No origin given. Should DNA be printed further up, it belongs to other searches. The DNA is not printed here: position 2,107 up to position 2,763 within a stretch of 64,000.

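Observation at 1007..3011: Stripped-down ISC locus: short IscS, a translationally coupled IscU-like protein with no cysteines, and an A-type carrier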

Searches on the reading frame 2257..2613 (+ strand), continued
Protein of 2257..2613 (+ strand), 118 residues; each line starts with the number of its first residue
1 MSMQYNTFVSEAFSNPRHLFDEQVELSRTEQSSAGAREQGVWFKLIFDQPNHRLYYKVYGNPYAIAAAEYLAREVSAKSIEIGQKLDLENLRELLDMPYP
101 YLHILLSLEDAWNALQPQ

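Call 33: find_homologous_proteins(query=A3, max_evalue=1e-10)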
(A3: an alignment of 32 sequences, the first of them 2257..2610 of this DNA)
Query A3 (32 sequences) (118 aa, profile of the alignment): 61 proteins with E <= 1e-10 among 1411 candidates.
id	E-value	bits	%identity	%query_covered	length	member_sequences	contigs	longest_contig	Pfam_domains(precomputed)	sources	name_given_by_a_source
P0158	1.4e-38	150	27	96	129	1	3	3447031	PF01592.22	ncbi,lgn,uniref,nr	ncbi:iron-sulfur cluster assembly scaffold protein [Legionella hackeliae]|uniref:Putative iron-sulph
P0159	2.4e-38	149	30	96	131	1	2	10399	PF01592.22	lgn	-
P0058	3.4e-38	148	26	95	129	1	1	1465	PF01592.22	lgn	-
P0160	1.0e-37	147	31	93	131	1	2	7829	PF01592.22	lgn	-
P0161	1.6e-37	146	29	96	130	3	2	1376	PF01592.22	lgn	-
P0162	1.6e-37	146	31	96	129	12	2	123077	PF01592.22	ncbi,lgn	ncbi:TPA: iron-sulfur cluster assembly scaffold protein [Legionella feeleii]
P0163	2.3e-37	146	32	96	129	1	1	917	PF01592.22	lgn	-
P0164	2.7e-37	145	33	96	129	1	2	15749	PF01592.22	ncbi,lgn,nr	ncbi:MAG: iron-sulfur cluster assembly scaffold protein [Tatlockia sp.]|nr:iron-sulfur cluster assem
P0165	8.6e-37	144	29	96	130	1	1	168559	PF01592.22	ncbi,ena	-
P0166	1.0e-36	143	30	96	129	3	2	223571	PF01592.22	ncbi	-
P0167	1.8e-36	143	32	96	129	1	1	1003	PF01592.22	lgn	-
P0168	2.4e-36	142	26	96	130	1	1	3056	PF01592.22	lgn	-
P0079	3.0e-36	142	25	96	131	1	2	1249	PF01592.22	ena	-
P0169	4.0e-36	142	29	93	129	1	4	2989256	PF01592.22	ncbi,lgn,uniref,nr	ncbi:iron-sulfer cluster proteins NifU [Legionella lansingensis]|uniref:Putative iron-sulpher cluste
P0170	4.8e-36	141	31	96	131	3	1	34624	PF01592.22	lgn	-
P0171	9.7e-36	140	30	96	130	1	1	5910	PF01592.22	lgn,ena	-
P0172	1.7e-35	140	27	96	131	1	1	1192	PF01592.22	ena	-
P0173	2.1e-35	139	28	93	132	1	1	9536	PF01592.22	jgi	jgi:nitrogen fixation protein NifU and related proteins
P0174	5.8e-35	138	33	93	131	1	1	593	PF01592.22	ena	-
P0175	7.7e-35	137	31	80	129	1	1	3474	PF01592.22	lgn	-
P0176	1.0e-34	137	26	94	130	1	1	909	PF01592.22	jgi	jgi:nitrogen fixation NifU-like protein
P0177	1.6e-34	136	28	96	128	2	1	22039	PF01592.22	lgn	-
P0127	2.7e-34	136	29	95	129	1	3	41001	PF01592.22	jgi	jgi:nitrogen fixation NifU-like protein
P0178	3.0e-34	136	32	96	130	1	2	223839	PF01592.22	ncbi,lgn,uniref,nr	ncbi:iron-sulfur cluster assembly scaffold protein [Legionella fairfieldensis]|uniref:iron-sulfur cl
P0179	3.3e-34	135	25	82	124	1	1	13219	PF01592.22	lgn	-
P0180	4.2e-34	135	27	93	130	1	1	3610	PF01592.22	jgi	jgi:nitrogen fixation protein NifU and related proteins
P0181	4.7e-34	135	29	93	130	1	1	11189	PF01592.22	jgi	jgi:nitrogen fixation protein NifU and related proteins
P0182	5.2e-34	135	30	96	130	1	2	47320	PF01592.22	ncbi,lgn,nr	ncbi:MAG: iron-sulfur cluster assembly scaffold protein [Tatlockia sp.]|nr:iron-sulfur cluster assem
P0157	8.1e-34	134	38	45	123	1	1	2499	PF01592.22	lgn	-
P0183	9.9e-34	134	25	94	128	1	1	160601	PF01592.22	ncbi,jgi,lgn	ncbi:MAG: iron-sulfur cluster assembly scaffold protein [Tatlockia sp.]|jgi:nitrogen fixation NifU-l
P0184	2.4e-33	133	26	95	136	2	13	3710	PF01592.22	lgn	-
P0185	4.7e-33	132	23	94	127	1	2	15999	PF01592.22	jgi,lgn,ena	-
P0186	9.9e-33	131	25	95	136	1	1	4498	PF01592.22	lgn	-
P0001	1.2e-32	130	100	100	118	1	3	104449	-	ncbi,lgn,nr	ncbi:MAG: hypothetical protein HKN88_02210 [Gammaproteobacteria bacterium]|nr:hypothetical protein [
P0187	3.4e-31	126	31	94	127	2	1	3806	PF01592.22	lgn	-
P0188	1.1e-30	124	32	81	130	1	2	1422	PF01592.22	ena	-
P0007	5.2e-30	122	48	96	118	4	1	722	-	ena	-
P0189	5.7e-30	122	27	80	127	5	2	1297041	PF01592.22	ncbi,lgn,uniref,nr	ncbi:iron-sulfur cluster assembly scaffold protein [Legionella sp. 16cNR16C]|uniref:iron-sulfur clus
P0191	1.3e-29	121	28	81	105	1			PF01592.22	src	-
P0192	1.3e-29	121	23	94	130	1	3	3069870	PF01592.22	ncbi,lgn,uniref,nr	ncbi:iron-sulfur cluster assembly scaffold protein [Legionella worsleiensis]|uniref:NifU family tran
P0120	1.5e-28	117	30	81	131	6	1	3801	PF01592.22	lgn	-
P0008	9.4e-28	115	49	96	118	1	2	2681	-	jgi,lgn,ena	jgi:hypothetical protein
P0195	1.9e-27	114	31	81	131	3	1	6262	PF01592.22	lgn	-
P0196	4.7e-27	112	27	93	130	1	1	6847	PF01592.22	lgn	-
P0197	1.4e-26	111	28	81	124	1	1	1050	PF01592.22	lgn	-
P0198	1.7e-26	110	28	81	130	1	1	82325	PF01592.22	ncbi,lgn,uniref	ncbi:MAG: hypothetical protein LEGION0403_FIIPPAGN_01084 [Legionella sp.]|uniref:iron-sulfur cluster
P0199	2.4e-26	110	27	81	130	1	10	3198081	PF01592.22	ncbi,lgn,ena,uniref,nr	ncbi:iron-sulfur cluster assembly scaffold protein [Legionella lytica]|uniref:Iron-sulfur cluster as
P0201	9.5e-25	105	30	36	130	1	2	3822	PF01592.22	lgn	-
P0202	2.5e-20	91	32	62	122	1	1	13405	PF01592.22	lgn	-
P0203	3.2e-20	90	26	94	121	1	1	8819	PF01592.22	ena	-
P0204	5.4e-12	64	25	68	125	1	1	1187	PF01592.22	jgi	jgi:NifU-like protein involved in Fe-S cluster formation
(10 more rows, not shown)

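Call 34: find_encoding_contigs(protein=P0158, flank=8000, max_places=2)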
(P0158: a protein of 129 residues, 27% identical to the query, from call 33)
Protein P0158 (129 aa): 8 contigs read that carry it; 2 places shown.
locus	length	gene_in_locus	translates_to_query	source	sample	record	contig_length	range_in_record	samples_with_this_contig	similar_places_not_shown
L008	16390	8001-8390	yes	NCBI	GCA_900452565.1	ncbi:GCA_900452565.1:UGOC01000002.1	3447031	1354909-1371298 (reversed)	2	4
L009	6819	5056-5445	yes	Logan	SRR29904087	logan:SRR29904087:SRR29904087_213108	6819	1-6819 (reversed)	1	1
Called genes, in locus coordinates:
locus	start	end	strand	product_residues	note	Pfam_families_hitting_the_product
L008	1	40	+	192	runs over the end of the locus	-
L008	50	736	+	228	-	-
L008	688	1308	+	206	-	-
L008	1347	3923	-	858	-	PF02861:Clp_N, PF23569:NBD_SMAX1 (weak), PF00004:AAA, PF17871:AAA_lid_9, PF00004:AAA, PF07724:AAA_2, PF07728:AAA_5, PF10431:ClpB_D2-small, +6 more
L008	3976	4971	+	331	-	PF00574:CLP_protease (faint), PF01343:Peptidase_S49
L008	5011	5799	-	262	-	PF00459:Inositol_P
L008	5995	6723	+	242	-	PF00588:SpoU_methylase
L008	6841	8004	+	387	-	PF00266:Aminotran_5, PF01053:Cys_Met_Meta_PP (weak)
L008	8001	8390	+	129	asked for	PF01592:NifU_N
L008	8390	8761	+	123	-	PF01521:Fe-S_biosyn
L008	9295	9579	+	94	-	PF02954:HTH_8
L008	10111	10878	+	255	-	PF03309:Pan_kinase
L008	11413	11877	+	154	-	PF02381:MraZ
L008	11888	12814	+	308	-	PF01795:Methyltransf_5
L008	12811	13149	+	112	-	PF04999:FtsL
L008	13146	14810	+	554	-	PF03717:PBP_dimer, PF00905:Transpeptidase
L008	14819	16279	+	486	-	PF01225:Mur_ligase, PF08245:Mur_ligase_M, PF02875:Mur_ligase_C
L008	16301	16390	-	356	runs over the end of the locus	PF00389:2-Hacid_dh, PF02826:2-Hacid_dh_C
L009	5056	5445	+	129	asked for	PF01592:NifU_N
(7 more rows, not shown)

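Call 48: find_encoding_contigs(protein=P0024, flank=6000, max_places=2)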
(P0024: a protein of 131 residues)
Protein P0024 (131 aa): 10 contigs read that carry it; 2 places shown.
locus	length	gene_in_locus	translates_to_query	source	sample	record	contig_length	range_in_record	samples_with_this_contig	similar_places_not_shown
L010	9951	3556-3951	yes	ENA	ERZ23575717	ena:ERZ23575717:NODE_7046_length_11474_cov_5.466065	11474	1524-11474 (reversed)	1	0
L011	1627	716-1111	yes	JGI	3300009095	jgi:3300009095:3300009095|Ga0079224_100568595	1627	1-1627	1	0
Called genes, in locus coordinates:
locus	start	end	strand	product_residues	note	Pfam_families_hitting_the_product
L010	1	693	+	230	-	?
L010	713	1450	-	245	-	PF00459:Inositol_P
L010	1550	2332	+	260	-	PF00588:SpoU_methylase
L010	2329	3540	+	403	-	PF00266:Aminotran_5, PF01212:Beta_elim_lyase, PF01041:DegT_DnrJ_EryC1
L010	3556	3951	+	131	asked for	PF01592:NifU_N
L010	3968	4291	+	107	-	PF01521:Fe-S_biosyn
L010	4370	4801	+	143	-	PF00334:NDK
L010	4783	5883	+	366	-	PF21016:RlmN_N, PF04055:Radical_SAM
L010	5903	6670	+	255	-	PF00515:TPR_1, PF07719:TPR_2 (weak), PF13424:TPR_12, PF13432:TPR_16, PF13414:TPR_11 (weak), PF00515:TPR_1 (weak), PF13432:TPR_16, PF14559:TPR_19, +13 more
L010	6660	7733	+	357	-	PF12844:HTH_19, PF13413:HTH_25, PF13464:RodZ_C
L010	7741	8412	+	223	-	PF13393:tRNA-synt_His, PF00587:tRNA-synt_2b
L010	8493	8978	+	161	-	PF13393:tRNA-synt_His (weak), PF03129:HGTP_anticodon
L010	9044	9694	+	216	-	PF09976:TPR_21, PF13174:TPR_6 (faint), PF07719:TPR_2 (faint)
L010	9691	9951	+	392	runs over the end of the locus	PF01011:PQQ (faint), PF12894:ANAPC4_WD40 (faint), PF13570:Beta-prop_ACSF4, PF13360:PQQ_2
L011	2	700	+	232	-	?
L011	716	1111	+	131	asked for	PF01592:NifU_N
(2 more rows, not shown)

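Call 49: find_encoding_contigs(protein=P0010, flank=8000, max_places=2)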
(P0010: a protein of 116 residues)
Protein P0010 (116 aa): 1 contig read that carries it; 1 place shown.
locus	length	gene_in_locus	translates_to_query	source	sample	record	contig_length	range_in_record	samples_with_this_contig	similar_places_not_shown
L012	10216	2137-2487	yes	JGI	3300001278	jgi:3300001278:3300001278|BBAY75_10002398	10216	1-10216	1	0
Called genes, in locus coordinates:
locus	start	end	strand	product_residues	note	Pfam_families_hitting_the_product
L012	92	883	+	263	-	PF00588:SpoU_methylase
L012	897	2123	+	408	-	PF00266:Aminotran_5, PF01212:Beta_elim_lyase (weak)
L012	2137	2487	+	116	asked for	-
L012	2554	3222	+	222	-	PF01521:Fe-S_biosyn, PF00334:NDK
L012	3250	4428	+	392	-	PF21016:RlmN_N, PF04055:Radical_SAM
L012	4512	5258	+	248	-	PF07719:TPR_2 (faint), PF13181:TPR_8 (faint), PF21033:RMD1-3 (faint), PF13428:TPR_14 (faint), PF13431:TPR_17 (faint), PF00515:TPR_1 (faint), PF13414:TPR_11, PF13424:TPR_12 (weak), +3 more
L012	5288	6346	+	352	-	PF13413:HTH_25, PF13464:RodZ_C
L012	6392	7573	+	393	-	PF13393:tRNA-synt_His, PF00587:tRNA-synt_2b, PF03129:HGTP_anticodon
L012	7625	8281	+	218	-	PF09976:TPR_21, PF13525:YfiO (weak), PF13424:TPR_12 (faint), PF07719:TPR_2 (faint), PF13181:TPR_8 (faint)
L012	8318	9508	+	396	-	PF01011:PQQ (faint), PF13570:Beta-prop_ACSF4, PF07774:EMC1_C (faint), PF25293:Beta-prop_EMC1_N (faint), PF13360:PQQ_2, PF13570:Beta-prop_ACSF4 (weak), PF13360:PQQ_2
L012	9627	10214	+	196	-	?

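Call 50: find_encoding_contigs(protein=P0009, flank=8000, max_places=2)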
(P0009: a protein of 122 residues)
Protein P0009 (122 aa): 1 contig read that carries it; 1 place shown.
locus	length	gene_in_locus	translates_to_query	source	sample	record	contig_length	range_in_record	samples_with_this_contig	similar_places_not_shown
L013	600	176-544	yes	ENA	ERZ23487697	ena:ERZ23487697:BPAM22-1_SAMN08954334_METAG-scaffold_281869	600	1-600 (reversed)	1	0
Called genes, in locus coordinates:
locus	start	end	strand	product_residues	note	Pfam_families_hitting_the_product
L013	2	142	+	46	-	?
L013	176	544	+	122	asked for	-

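Call 60: find_homologous_proteins(query=A4, max_evalue=1e-15)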
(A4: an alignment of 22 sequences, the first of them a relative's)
Query A4 (22 sequences) (131 aa, profile of the alignment): 1510 proteins with E <= 1e-15 among 8000 candidates; the best 120 are listed.
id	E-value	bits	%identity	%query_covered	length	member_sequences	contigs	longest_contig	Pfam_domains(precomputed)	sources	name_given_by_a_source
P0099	1.6e-42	162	33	85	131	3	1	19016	PF01592.22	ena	-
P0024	2.1e-42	162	100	100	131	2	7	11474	PF01592.22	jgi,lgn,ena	-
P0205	2.9e-41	158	59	95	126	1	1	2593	PF01592.22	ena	-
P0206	3.9e-41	158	30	92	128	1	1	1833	PF01592.22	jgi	jgi:NifU-like protein involved in Fe-S cluster formation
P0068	4.0e-41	158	37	86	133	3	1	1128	PF01592.22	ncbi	-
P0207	4.2e-41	158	39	86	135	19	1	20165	PF01592.22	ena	-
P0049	4.3e-41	158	46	50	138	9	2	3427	PF01592.22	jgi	-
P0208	4.5e-41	157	85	99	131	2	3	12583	PF01592.22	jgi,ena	-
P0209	4.8e-41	157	86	99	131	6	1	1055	PF01592.22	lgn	-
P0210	4.8e-41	157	41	86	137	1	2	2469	PF01592.22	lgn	-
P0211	4.8e-41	157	40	86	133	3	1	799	PF01592.22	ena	-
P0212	5.5e-41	157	39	86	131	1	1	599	PF01592.22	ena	-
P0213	6.2e-41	157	37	86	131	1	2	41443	PF01592.22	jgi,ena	-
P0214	6.7e-41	157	37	86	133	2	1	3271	PF01592.22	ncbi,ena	-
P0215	7.1e-41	157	56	89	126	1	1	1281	PF01592.22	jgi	jgi:NifU-like protein involved in Fe-S cluster formation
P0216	7.2e-41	157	41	86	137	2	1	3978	PF01592.22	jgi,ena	-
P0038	7.4e-41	157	40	85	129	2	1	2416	PF01592.22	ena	-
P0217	9.8e-41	156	55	89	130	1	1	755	PF01592.22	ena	-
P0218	1.1e-40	156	40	86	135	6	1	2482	PF01592.22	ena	-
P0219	1.1e-40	156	33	89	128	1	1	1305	PF01592.22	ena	-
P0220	1.2e-40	156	38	79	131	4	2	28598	PF01592.22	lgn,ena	-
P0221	1.3e-40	156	52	91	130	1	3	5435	PF01592.22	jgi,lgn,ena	-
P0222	1.4e-40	156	36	92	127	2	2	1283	PF01592.22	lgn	-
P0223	1.6e-40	156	37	86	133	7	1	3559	PF01592.22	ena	-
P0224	1.7e-40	156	37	85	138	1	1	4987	PF01592.22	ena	-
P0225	1.8e-40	155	38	86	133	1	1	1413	PF01592.22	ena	-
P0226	2.0e-40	155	37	86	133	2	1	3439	PF01592.22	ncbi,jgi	-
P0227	2.2e-40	155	37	86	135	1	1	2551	PF01592.22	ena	-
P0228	2.4e-40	155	79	99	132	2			PF01592.22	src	-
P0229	2.6e-40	155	38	86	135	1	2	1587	PF01592.22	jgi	-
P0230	2.7e-40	155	83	97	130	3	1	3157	PF01592.22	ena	-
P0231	2.7e-40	155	56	97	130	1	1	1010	PF01592.22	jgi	-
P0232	2.7e-40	155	37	86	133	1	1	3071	PF01592.22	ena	-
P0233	2.8e-40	155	38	86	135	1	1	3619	PF01592.22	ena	-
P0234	2.8e-40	155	88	92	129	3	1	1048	PF01592.22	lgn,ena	-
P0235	3.1e-40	155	40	86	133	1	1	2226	PF01592.22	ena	-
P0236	3.2e-40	155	39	86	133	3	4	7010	PF01592.22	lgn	-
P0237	3.3e-40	155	36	86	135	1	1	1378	PF01592.22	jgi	jgi:NifU-like protein involved in Fe-S cluster formation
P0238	3.7e-40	155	38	86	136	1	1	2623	PF01592.22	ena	-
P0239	3.7e-40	155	36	86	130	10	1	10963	PF01592.22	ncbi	-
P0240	3.9e-40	154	52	100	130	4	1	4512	PF01592.22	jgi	jgi:NifU-like protein involved in Fe-S cluster formation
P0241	4.0e-40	154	42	56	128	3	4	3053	PF01592.22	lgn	-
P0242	4.4e-40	154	38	86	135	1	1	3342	PF01592.22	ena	-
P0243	4.5e-40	154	34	95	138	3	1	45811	PF01592.22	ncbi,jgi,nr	ncbi:MAG: iron-sulfur cluster assembly scaffold protein [Gammaproteobacteria bacterium]|nr:iron-sulf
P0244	6.2e-40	154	38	87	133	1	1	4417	PF01592.22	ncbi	-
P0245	7.2e-40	154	41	90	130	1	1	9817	PF01592.22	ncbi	ncbi:MAG: iron-sulfur cluster assembly scaffold protein [Woeseia sp.]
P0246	7.5e-40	154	59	91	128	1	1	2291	PF01592.22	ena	-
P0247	7.7e-40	153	36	92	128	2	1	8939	PF01592.22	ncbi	-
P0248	7.9e-40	153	37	86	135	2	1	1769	PF01592.22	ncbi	-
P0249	7.9e-40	153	39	86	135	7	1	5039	PF01592.22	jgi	-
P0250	8.3e-40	153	39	86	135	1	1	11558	PF01592.22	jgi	jgi:NifU-like protein involved in Fe-S cluster formation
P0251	8.4e-40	153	55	92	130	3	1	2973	PF01592.22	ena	-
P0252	8.8e-40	153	33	86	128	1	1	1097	PF01592.22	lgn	-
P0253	9.6e-40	153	36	92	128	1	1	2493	PF01592.22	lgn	-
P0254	9.7e-40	153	34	87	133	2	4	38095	PF01592.22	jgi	jgi:NifU-like protein involved in Fe-S cluster formation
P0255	1.0e-39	153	38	85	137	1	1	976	PF01592.22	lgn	-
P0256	1.0e-39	153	59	91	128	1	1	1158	PF01592.22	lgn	-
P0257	1.1e-39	153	38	98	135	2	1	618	PF01592.22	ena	-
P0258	1.1e-39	153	55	89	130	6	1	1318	PF01592.22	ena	-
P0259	1.1e-39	153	39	86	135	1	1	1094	PF01592.22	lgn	-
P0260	1.1e-39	153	35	92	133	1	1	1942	PF01592.22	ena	-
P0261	1.2e-39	153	34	92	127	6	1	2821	PF01592.22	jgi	jgi:NifU-like protein involved in Fe-S cluster formation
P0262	1.2e-39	153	35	86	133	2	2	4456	PF01592.22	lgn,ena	-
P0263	1.2e-39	153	78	99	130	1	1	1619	PF01592.22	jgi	jgi:NifU-like protein involved in Fe-S cluster formation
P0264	1.4e-39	153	38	86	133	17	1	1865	PF01592.22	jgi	jgi:NifU-like protein involved in Fe-S cluster formation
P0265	1.4e-39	153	37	86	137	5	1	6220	PF01592.22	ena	-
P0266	1.4e-39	153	39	86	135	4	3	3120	PF01592.22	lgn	-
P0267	1.5e-39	153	49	53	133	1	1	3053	PF01592.22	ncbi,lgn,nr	ncbi:MAG: hypothetical protein BMS9Abin32_722 [Gammaproteobacteria bacterium]|nr:MAG: hypothetical p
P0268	1.7e-39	152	60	89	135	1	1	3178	PF01592.22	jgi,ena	-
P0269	1.7e-39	152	33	92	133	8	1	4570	PF01592.22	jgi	jgi:NifU-like protein involved in Fe-S cluster formation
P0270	1.7e-39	152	31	89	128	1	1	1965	PF01592.22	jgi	-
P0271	1.8e-39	152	39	86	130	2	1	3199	PF01592.22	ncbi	-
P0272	1.8e-39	152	35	86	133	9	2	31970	PF01592.22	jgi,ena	-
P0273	1.9e-39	152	58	95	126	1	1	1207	PF01592.22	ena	-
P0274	2.0e-39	152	34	87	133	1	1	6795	PF01592.22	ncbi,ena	-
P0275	2.0e-39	152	36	93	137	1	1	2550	PF01592.22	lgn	-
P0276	2.1e-39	152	42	56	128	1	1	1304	PF01592.22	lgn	-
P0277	2.1e-39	152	35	86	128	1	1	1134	PF01592.22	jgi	jgi:NifU-like protein involved in Fe-S cluster formation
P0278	2.2e-39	152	39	86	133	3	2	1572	PF01592.22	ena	-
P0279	2.3e-39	152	59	92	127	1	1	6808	PF01592.22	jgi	jgi:NifU-like protein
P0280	2.5e-39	152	57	92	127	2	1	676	PF01592.22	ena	-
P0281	2.5e-39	152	37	88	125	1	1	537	PF01592.22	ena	-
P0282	2.7e-39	152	38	91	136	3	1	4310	PF01592.22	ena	-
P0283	2.7e-39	152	38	84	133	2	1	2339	PF01592.22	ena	-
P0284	3.0e-39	152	36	87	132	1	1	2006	PF01592.22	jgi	jgi:NifU-like protein involved in Fe-S cluster formation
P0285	3.1e-39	152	38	85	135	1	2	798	PF01592.22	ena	-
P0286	3.4e-39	151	37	88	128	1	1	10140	PF01592.22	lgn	-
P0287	3.5e-39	151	38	86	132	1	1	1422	PF01592.22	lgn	-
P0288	3.6e-39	151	52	98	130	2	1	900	PF01592.22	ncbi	-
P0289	4.0e-39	151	38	86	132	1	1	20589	PF01592.22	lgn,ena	-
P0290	4.0e-39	151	62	89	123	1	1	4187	PF01592.22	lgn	-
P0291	4.1e-39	151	37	87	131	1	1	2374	PF01592.22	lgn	-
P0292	4.1e-39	151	39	90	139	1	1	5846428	PF01592.22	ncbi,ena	-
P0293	4.2e-39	151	38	86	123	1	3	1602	PF01592.22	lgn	-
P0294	4.3e-39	151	38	86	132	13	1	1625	PF01592.22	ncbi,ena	-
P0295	4.6e-39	151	36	90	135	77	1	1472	PF01592.22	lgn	-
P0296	4.8e-39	151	36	88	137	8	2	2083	PF01592.22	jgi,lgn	jgi:NifU-like protein involved in Fe-S cluster formation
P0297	4.8e-39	151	57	97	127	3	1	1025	PF01592.22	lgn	-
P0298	4.9e-39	151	36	89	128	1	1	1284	PF01592.22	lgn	-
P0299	5.1e-39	151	59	92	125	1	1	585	PF01592.22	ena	-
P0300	5.2e-39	151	33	94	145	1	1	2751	PF01592.22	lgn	-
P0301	5.3e-39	151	35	86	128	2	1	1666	PF01592.22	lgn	-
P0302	5.3e-39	151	36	86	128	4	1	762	PF01592.22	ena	-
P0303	6.0e-39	151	36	90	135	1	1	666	PF01592.22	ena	-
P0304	6.2e-39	151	54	93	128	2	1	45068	PF01592.22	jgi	jgi:NifU-like protein involved in Fe-S cluster formation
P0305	6.3e-39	151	36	90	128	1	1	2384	PF01592.22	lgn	-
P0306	6.5e-39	150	33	92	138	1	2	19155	PF01592.22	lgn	-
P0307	7.0e-39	150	36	90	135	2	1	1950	PF01592.22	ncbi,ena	-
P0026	7.4e-39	150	34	87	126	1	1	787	PF01592.22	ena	-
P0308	7.4e-39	150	59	95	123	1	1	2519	PF01592.22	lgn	-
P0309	7.5e-39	150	48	50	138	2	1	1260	PF01592.22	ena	-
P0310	7.6e-39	150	34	86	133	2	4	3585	PF01592.22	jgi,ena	-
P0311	8.0e-39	150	54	97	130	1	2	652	PF01592.22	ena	-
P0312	8.2e-39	150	54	97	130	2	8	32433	PF01592.22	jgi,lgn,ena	jgi:NifU-like protein involved in Fe-S cluster formation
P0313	8.4e-39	150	36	79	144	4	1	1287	PF01592.22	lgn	-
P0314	8.5e-39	150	37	88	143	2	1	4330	PF01592.22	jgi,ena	jgi:NifU-like protein involved in Fe-S cluster formation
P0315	8.7e-39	150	35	89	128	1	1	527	PF01592.22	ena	-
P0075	9.6e-39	150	35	79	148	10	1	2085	PF01592.22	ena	-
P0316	1.1e-38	150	37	93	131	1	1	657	PF01592.22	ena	-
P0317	1.1e-38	150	58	97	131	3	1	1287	PF01592.22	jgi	jgi:NifU-like protein involved in Fe-S cluster formation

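Call 61: find_encoding_contigs(protein=P0292, flank=7000, max_places=1)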
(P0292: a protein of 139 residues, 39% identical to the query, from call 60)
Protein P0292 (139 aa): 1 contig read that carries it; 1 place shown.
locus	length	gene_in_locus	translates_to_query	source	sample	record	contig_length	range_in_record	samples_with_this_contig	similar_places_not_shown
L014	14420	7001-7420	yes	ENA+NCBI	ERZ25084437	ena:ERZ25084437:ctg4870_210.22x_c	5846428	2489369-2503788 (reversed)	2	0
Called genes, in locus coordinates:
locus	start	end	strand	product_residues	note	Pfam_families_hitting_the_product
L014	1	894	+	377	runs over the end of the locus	PF01702:TGT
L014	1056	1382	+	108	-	PF02699:YajC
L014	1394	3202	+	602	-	PF13721:SecD-TM1, PF21760:SecD_1st, PF22599:SecDF_P1_head, PF02355:SecD_SecF_C, PF03176:MMPL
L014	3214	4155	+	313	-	PF07549:Sec_GG, PF02355:SecD_SecF_C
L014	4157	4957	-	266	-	PF00459:Inositol_P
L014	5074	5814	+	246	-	PF00588:SpoU_methylase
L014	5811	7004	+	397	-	PF00266:Aminotran_5, PF01212:Beta_elim_lyase (weak)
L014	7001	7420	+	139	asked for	PF01592:NifU_N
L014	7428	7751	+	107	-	PF01521:Fe-S_biosyn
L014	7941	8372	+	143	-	PF00334:NDK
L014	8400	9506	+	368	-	PF21016:RlmN_N, PF04055:Radical_SAM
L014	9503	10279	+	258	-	PF12895:ANAPC3 (faint), PF13431:TPR_17 (faint), PF13432:TPR_16 (faint), PF23914:TPR_CcmH_CycH (weak), PF07719:TPR_2 (weak), PF13414:TPR_11 (weak), PF25062:ARM_TT21_N (weak), PF14559:TPR_19 (weak), +6 more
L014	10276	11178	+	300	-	PF12844:HTH_19, PF13413:HTH_25, PF13464:RodZ_C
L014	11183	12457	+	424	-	PF13393:tRNA-synt_His, PF00587:tRNA-synt_2b, PF03129:HGTP_anticodon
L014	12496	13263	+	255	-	PF09976:TPR_21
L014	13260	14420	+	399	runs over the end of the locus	PF01011:PQQ (faint), PF13570:Beta-prop_ACSF4, PF25293:Beta-prop_EMC1_N (faint), PF13360:PQQ_2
